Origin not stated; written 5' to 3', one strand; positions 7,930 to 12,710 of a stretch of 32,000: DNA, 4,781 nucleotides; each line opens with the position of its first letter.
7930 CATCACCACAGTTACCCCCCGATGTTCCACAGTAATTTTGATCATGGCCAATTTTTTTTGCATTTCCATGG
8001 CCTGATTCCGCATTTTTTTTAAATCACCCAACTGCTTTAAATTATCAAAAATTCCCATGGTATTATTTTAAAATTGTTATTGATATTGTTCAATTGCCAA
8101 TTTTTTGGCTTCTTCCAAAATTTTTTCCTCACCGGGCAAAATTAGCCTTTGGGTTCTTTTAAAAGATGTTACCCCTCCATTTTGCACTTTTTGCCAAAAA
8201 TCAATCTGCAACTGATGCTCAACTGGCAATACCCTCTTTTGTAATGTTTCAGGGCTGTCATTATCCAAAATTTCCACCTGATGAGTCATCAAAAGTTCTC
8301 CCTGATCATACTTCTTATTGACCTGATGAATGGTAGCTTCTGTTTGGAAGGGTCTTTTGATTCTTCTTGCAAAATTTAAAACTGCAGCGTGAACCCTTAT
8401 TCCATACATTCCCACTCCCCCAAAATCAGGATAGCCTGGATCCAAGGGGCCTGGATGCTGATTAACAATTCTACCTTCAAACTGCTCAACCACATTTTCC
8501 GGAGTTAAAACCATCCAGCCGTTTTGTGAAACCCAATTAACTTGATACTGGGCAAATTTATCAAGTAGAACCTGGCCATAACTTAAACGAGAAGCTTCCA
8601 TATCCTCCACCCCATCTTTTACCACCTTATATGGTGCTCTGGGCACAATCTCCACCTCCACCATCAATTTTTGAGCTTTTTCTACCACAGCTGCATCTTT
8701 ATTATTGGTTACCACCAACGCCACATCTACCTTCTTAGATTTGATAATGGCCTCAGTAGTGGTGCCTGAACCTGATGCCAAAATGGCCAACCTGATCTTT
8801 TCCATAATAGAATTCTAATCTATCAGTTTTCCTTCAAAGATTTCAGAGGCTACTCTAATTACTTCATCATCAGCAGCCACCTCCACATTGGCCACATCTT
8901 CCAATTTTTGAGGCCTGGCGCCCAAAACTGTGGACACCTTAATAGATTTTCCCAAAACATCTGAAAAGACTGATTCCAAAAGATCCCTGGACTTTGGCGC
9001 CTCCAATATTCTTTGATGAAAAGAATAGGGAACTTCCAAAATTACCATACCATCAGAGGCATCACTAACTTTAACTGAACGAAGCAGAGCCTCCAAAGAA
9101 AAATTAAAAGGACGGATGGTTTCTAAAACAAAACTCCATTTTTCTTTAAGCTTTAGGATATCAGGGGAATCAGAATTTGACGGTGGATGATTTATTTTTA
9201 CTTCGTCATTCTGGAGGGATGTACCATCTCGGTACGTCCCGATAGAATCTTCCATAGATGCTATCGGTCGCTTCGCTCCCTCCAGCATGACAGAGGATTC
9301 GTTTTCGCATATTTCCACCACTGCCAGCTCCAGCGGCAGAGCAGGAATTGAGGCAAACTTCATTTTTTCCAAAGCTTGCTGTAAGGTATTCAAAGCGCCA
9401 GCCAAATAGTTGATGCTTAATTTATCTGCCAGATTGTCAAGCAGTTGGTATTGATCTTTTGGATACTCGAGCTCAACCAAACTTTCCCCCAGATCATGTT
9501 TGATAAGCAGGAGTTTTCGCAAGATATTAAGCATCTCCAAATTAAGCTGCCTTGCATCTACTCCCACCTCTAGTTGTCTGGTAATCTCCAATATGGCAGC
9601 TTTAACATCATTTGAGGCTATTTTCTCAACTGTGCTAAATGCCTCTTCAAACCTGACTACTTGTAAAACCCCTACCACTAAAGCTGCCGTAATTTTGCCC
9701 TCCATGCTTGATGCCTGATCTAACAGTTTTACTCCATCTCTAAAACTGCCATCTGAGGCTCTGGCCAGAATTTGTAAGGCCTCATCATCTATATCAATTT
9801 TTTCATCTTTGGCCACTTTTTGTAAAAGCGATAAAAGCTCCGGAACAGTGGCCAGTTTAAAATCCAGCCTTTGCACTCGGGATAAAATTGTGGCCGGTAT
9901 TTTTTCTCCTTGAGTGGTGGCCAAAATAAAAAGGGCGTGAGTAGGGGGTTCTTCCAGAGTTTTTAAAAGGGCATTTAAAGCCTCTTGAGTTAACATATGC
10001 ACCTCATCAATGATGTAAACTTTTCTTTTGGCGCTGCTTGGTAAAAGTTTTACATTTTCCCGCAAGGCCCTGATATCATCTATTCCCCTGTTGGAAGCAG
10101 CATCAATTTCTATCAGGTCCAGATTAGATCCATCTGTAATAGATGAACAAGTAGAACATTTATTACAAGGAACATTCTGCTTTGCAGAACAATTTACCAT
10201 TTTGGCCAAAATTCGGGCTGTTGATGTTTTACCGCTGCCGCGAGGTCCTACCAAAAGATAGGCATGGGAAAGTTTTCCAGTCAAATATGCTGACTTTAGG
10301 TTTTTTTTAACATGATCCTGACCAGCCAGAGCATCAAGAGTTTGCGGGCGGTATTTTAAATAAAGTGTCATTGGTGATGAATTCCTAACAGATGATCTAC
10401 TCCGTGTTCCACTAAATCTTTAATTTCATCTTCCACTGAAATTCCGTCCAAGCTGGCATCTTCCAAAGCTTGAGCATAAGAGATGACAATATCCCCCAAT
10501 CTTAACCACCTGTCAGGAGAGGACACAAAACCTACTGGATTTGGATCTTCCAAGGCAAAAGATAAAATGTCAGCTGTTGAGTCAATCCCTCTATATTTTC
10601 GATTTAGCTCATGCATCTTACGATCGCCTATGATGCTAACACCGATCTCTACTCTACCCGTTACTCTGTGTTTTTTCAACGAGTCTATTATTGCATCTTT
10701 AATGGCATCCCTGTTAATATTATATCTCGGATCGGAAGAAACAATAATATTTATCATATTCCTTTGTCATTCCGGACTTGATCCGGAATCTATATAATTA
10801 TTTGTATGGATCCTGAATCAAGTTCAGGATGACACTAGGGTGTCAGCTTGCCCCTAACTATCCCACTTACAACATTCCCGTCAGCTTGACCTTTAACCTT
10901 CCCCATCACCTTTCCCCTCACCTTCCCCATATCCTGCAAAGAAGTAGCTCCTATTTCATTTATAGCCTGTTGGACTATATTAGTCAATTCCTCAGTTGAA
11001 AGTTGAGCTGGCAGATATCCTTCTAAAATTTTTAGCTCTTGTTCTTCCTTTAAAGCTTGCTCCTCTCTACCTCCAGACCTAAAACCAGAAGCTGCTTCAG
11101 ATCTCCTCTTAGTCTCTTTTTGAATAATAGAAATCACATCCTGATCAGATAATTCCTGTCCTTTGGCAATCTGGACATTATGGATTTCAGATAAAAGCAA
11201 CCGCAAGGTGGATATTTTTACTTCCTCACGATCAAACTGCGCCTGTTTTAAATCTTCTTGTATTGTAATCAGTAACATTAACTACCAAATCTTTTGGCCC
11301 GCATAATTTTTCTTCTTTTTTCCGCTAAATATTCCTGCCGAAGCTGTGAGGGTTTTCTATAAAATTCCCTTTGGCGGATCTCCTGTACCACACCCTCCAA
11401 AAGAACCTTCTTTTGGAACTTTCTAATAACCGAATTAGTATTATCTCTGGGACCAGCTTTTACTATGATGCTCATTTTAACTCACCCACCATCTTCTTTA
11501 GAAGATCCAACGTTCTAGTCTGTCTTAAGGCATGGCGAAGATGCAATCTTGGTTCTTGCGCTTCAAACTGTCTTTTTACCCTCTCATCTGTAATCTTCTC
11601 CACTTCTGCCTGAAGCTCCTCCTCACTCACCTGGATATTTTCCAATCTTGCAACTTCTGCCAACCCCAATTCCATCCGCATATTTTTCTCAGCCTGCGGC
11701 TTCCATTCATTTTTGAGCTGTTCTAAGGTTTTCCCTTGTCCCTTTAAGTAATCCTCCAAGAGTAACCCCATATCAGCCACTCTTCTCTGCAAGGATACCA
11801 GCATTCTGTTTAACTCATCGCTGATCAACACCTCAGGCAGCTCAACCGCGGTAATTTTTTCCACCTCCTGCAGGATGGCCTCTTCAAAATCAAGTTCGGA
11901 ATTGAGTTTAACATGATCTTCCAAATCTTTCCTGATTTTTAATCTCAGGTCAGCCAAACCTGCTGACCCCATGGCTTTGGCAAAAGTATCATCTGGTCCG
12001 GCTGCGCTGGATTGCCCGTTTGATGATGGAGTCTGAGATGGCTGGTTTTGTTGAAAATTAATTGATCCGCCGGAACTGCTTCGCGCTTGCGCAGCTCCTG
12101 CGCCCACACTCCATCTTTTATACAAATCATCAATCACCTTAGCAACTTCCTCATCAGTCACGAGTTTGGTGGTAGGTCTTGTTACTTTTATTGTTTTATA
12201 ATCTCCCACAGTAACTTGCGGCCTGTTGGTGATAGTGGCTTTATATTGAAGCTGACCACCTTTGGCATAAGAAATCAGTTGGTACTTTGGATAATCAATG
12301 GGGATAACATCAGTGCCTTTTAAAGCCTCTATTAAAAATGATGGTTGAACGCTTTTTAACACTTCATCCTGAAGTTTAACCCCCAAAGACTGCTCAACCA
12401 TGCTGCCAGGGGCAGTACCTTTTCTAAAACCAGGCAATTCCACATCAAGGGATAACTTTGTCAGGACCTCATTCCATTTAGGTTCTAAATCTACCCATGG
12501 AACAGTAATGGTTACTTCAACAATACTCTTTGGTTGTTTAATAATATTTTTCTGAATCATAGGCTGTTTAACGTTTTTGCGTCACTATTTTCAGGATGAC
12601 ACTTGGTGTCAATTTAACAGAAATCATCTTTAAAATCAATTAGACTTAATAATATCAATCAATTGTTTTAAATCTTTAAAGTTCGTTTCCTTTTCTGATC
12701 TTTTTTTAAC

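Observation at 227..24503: Dense network of at least two short GC-rich palindromic repeat families (nine or more loci in 32 kb)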

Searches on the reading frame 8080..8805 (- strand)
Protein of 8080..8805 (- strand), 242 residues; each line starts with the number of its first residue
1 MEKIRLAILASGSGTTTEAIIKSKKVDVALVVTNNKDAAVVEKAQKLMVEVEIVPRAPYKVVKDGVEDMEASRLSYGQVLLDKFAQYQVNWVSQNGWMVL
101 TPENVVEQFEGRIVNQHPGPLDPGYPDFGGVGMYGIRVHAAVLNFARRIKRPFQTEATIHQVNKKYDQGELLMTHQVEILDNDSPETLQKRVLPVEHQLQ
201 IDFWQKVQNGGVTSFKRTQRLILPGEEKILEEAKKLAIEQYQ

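Call 16: search_protein_families(library=pfam, proteins=[window:8080-8805:-])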
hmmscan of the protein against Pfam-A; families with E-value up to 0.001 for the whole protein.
window:8080-8805:- (242 aa): 1 family
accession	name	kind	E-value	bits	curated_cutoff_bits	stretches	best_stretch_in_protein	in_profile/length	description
PF00551.24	Formyl_trans_N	-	1.3e-21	77.6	26.1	1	5-200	2-177/181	Formyl transferase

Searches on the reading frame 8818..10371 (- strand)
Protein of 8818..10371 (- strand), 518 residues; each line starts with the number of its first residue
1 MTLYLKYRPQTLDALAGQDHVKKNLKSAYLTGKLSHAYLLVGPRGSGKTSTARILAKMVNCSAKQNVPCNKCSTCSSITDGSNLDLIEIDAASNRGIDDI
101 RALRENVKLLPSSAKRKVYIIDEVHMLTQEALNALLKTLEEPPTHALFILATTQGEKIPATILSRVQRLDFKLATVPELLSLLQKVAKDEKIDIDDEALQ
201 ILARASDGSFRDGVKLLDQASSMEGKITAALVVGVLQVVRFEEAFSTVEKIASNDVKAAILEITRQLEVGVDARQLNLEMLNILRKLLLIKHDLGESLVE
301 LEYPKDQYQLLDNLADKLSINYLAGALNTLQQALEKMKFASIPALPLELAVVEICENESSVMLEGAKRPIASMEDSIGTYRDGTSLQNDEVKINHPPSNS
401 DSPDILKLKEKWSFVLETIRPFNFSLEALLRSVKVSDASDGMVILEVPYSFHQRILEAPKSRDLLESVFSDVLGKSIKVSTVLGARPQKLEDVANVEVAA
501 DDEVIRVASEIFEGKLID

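Call 17: search_protein_families(library=pfam, proteins=[window:8818-10371:-])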
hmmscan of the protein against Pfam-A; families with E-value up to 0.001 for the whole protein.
window:8818-10371:- (518 aa): 15 families
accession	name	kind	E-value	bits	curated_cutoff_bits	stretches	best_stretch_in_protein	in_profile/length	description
PF13177.12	DNA_pol3_delta2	-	7.2e-44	150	27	1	18-172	2-158/161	DNA polymerase III, delta subunit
PF00004.35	AAA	-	1.7e-12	48.4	21.2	1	38-170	1-124/131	ATPase family associated with various cellular activities (AAA)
PF22608.2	DNAX_ATPase_lid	-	6.5e-12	45.5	27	1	183-220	6-43/49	DNA polymerase III clamp loader subunit, ATPase lid domain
PF07728.20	AAA_5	-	5.9e-10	39.7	22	1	39-143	3-94/139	AAA domain (dynein-related subfamily)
PF12169.13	DNA_pol3_gamma3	-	1.5e-09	38.2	24.4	1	228-356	2-129/143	DNA polymerase III subunits gamma and tau domain III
PF13401.12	AAA_22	-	2.1e-08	35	27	1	38-151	8-121/130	AAA domain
PF05496.18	RuvB_N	-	1.7e-07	31.5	27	1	8-65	2-63/159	Holliday junction DNA helicase RuvB P-loop domain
PF20964.2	DnaX_C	-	2.2e-07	31.2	26.2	1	407-492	11-96/113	DNA polymerase III subunit tau, C-terminal domain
PF03215.21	Rad17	-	3.1e-05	24.4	23.8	1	4-68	10-78/186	Rad17 P-loop domain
PF13604.12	AAA_30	-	3.7e-05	24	27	1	37-152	20-125/191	AAA domain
PF05673.19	DUF815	-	0.00012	21.7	23.8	1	9-133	24-125/249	Protein of unknown function (DUF815)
PF01078.27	Mg_chelatase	-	0.00014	21.7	20.3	0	13-77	3-65/207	Magnesium chelatase, subunit ChlI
PF13173.12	AAA_14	-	0.00018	21.9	27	1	37-139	4-85/129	AAA domain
PF21960.2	RCF1-5-like_lid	-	0.00018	21.8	27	1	181-211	1-32/43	RCF1/5-like, AAA+ ATPase lid domain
PF13191.12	AAA_16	-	0.00029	21.8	32.6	0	31-144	21-161/167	AAA ATPase domain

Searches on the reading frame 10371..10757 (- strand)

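Call 17: search_protein_families(library=pfam, proteins=[window:10371-10757:-])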
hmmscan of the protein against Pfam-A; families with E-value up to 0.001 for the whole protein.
window:10371-10757:- (129 aa): 1 family
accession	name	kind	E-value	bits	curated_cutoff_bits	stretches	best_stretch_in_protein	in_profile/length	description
PF02130.23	YbeY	-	4.8e-23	81.9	25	1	17-129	9-110/129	Endoribonuclease YbeY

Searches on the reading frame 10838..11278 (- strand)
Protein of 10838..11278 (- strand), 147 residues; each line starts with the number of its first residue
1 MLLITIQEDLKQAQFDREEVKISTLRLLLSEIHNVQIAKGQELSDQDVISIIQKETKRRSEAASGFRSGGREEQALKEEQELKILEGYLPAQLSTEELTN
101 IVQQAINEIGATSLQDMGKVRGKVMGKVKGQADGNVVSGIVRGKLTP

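Call 17: search_protein_families(library=pfam, proteins=[window:10838-11278:-])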
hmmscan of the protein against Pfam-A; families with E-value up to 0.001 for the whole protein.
window:10838-11278:- (147 aa): 1 family
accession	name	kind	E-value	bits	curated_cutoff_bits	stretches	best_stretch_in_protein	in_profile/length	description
PF09424.15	YqeY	-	2.8e-45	154.3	27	1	5-145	3-143/143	Yqey-like protein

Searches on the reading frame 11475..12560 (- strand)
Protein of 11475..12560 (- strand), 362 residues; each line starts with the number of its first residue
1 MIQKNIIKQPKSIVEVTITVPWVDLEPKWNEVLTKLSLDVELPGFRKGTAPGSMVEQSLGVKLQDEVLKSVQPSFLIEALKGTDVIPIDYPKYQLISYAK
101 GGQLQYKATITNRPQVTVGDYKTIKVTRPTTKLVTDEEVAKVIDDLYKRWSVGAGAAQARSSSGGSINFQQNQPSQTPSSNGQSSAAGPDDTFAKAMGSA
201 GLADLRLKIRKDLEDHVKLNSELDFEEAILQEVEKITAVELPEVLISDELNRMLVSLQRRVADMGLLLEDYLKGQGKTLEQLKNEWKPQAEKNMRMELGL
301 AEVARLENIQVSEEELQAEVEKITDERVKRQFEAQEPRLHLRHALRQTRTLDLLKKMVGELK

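Call 17: search_protein_families(library=pfam, proteins=[window:11475-12560:-])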
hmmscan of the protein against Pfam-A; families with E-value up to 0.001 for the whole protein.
window:11475-12560:- (362 aa): 2 families
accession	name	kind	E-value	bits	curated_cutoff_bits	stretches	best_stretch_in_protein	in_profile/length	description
PF05697.18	Trigger_N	-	6.6e-29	101.5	22.2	1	3-146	2-144/144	Bacterial trigger factor protein (TF)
PF05698.19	Trigger_C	-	1.9e-25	90.3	22.7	1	202-355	2-161/162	Bacterial trigger factor protein (TF) C-terminus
